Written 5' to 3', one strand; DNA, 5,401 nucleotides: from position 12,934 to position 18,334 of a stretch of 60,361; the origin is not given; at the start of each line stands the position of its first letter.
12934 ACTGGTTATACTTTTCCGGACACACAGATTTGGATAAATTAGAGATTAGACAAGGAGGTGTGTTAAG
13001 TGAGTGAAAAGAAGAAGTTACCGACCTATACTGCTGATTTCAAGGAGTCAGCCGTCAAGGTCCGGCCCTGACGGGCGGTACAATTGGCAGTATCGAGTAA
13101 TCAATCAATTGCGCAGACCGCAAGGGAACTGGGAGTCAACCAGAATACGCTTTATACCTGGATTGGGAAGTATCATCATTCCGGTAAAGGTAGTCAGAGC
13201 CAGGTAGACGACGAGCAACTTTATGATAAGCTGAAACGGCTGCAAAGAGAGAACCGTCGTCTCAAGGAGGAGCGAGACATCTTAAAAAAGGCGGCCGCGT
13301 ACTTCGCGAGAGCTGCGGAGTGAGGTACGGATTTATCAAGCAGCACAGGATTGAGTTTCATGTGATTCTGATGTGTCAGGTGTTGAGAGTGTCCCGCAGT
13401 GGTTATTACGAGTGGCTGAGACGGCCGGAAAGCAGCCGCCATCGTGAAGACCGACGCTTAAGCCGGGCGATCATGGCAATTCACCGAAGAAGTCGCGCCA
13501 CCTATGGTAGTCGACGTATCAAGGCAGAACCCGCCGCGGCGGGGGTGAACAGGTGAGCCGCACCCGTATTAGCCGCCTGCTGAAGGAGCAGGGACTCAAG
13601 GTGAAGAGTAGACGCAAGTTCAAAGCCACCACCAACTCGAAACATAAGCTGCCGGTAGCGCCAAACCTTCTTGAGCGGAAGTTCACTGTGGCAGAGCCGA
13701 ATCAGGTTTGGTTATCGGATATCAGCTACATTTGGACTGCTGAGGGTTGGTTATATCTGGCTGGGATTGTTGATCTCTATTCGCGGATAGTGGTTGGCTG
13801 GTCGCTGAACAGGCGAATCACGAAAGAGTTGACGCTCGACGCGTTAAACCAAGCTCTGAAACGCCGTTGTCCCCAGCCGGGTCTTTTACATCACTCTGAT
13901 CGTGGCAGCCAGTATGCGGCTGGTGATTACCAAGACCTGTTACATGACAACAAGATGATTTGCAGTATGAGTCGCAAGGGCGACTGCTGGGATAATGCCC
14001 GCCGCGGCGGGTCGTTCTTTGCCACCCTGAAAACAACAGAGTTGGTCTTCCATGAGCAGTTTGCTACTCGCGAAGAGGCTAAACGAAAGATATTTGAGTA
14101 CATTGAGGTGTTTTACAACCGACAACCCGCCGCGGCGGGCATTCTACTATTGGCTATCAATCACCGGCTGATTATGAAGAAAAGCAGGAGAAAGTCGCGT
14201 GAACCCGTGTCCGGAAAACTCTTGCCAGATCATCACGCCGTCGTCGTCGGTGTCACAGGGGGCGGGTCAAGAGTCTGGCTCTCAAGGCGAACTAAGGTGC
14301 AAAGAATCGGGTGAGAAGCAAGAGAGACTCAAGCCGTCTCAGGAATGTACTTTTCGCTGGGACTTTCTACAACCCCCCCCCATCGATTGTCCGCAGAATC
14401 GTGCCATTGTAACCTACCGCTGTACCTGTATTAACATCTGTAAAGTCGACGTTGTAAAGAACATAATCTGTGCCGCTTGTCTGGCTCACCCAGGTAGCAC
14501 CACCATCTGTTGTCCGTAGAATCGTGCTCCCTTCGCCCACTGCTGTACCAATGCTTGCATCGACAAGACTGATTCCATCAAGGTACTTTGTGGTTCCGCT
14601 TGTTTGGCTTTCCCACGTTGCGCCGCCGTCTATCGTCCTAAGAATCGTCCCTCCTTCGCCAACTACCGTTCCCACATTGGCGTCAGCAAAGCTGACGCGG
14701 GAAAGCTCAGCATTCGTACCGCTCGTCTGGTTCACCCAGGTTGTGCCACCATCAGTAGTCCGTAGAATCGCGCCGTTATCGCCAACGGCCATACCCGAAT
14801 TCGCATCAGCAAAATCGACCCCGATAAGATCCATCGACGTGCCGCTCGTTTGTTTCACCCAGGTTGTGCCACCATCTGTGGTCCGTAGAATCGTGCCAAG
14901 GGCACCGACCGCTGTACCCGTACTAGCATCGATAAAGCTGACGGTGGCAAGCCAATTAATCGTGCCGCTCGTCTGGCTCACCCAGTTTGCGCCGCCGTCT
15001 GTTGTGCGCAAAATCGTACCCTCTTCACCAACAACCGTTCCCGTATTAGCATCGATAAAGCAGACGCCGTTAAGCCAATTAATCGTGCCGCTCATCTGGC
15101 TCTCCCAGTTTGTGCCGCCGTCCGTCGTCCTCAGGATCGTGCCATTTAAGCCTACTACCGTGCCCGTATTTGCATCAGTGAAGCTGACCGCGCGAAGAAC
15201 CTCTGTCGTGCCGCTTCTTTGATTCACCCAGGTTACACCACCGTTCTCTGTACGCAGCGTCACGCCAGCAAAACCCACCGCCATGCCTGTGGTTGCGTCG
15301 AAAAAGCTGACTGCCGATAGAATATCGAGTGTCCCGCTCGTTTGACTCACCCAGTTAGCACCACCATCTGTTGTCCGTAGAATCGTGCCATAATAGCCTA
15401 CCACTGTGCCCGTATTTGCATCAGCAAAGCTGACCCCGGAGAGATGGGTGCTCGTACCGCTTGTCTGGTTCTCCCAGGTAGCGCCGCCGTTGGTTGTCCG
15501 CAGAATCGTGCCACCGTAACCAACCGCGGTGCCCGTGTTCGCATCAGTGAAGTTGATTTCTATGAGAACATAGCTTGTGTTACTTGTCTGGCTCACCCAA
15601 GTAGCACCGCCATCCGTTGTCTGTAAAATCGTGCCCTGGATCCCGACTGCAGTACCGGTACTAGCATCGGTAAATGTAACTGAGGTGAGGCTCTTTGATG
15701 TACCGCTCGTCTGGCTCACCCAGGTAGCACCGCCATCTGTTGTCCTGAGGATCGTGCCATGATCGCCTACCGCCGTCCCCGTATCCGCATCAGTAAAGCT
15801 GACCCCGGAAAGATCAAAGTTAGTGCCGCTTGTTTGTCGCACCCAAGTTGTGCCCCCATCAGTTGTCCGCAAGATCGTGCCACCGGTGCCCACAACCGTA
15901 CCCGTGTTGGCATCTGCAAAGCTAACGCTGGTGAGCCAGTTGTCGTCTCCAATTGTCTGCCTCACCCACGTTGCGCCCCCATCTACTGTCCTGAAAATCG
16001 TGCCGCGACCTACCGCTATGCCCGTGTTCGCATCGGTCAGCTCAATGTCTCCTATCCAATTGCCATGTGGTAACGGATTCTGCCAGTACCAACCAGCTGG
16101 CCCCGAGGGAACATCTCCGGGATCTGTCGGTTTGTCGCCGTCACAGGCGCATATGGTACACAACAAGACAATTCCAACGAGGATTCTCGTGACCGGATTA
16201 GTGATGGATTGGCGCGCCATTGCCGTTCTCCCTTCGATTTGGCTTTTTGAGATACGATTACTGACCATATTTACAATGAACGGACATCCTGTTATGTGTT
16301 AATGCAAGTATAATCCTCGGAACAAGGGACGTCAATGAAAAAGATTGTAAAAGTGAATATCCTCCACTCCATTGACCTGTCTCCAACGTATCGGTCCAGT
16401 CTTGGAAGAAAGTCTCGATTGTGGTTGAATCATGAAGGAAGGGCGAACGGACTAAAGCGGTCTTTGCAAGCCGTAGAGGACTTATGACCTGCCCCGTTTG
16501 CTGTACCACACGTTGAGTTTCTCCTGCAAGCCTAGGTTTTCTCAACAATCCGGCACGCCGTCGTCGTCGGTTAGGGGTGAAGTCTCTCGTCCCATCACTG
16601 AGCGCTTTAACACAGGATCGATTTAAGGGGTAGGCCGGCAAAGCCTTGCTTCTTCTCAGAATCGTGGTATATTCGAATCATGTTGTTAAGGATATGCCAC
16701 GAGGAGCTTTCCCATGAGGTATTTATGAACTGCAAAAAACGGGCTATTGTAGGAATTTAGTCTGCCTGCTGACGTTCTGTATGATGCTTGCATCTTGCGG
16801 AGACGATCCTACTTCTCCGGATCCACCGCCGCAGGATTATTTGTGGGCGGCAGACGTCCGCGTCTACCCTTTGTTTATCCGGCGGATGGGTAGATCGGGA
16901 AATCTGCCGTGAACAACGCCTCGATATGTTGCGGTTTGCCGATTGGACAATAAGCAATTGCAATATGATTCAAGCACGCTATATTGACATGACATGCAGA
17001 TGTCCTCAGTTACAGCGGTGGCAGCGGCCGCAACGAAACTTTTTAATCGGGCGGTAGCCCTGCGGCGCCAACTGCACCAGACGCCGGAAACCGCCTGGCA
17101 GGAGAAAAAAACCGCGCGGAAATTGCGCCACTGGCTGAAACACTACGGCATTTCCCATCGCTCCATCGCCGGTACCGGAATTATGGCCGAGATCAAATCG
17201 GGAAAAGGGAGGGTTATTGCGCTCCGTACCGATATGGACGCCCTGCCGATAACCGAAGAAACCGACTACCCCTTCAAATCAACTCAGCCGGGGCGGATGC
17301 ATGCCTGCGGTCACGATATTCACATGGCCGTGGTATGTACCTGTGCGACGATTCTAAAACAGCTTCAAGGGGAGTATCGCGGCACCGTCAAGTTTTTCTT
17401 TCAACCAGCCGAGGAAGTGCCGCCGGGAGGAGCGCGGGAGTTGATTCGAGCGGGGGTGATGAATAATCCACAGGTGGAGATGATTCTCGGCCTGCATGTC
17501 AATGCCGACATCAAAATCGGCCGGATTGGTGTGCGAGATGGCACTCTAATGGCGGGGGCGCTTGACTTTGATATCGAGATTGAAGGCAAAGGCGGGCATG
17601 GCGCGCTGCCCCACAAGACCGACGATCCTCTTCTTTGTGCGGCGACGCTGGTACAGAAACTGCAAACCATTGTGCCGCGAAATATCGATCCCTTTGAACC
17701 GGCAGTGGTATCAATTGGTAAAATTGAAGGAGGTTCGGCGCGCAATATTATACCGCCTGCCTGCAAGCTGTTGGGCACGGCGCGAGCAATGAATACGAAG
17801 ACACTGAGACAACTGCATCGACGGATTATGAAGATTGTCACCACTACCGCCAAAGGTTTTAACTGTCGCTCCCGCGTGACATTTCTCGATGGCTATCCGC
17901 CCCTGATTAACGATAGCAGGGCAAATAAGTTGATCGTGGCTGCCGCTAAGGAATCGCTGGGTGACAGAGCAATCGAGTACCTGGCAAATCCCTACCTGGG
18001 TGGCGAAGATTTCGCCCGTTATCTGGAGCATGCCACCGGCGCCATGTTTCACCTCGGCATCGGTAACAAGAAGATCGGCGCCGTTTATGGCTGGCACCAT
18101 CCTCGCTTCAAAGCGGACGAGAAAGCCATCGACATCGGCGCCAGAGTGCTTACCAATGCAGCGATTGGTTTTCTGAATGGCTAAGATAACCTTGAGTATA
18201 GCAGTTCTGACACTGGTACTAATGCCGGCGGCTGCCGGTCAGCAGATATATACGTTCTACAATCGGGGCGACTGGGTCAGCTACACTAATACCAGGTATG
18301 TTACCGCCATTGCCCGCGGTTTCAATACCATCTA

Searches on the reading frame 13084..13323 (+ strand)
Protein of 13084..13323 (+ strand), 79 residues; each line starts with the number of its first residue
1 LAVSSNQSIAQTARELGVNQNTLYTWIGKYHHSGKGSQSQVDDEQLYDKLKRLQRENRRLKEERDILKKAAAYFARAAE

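Call 113: search_protein_families(library=pfam, proteins=[window:13084-13323:+], max_evalue=0.0001)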
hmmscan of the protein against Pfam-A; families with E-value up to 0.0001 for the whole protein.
window:13084-13323:+ (79 aa): 2 families
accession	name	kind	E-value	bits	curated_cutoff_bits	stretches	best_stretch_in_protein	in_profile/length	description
PF01527.26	HTH_Tnp_1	-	6.5e-12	45.9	24.1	1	4-63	21-73/75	Transposase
PF13518.12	HTH_28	-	5e-06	26.9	25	1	4-34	10-40/52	Helix-turn-helix domain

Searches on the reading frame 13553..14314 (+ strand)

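Call 68: search_protein_families(library=pfam, proteins=[window:13553-14314:+], max_evalue=0.00001)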
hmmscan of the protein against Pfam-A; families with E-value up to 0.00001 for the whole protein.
window:13553-14314:+ (253 aa): 2 families
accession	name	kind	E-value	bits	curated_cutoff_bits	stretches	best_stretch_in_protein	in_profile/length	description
PF00665.32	rve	-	2.8e-25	88.9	32.6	1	48-145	3-102/102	Integrase core domain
PF13333.12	rve_2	-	1.3e-07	32.1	22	1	154-191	2-37/56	Integrase core domain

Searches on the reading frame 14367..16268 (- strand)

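Call 68: search_protein_families(library=pfam, proteins=[window:14367-16268:-], max_evalue=0.00001)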
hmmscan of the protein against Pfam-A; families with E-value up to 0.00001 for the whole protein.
window:14367-16268:- (633 aa): 2 families
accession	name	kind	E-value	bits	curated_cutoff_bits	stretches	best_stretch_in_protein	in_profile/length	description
PF14870.12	PSII_BNR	-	3.8e-61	207.4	27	9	480-554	19-96/303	Photosynthesis system II assembly factor YCF48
PF02012.26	BNR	-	6.6e-16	56.1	27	0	462-471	2-11/12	BNR/Asp-box repeat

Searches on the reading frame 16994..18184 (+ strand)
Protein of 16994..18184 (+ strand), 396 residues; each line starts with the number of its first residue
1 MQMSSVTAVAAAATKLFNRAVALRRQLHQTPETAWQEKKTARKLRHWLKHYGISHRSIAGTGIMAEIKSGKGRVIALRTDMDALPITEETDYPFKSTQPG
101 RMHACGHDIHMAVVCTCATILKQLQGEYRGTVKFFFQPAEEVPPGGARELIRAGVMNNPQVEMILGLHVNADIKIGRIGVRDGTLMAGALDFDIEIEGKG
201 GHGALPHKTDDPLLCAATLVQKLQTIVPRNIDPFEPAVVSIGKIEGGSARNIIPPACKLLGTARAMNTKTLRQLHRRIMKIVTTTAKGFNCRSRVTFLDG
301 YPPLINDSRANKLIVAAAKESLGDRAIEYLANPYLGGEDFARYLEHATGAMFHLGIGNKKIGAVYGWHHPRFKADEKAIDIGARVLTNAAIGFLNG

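Call 68: search_protein_families(library=pfam, proteins=[window:16994-18184:+], max_evalue=0.00001)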
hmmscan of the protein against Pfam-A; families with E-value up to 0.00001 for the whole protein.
window:16994-18184:+ (396 aa): 2 families
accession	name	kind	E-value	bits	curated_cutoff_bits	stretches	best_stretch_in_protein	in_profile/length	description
PF01546.33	Peptidase_M20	-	1.8e-41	142.7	24.6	1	76-389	1-203/206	Peptidase family M20/M25/M40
PF07687.19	M20_dimer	-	5.2e-14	52.5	21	1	188-287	5-104/107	Peptidase dimerisation domain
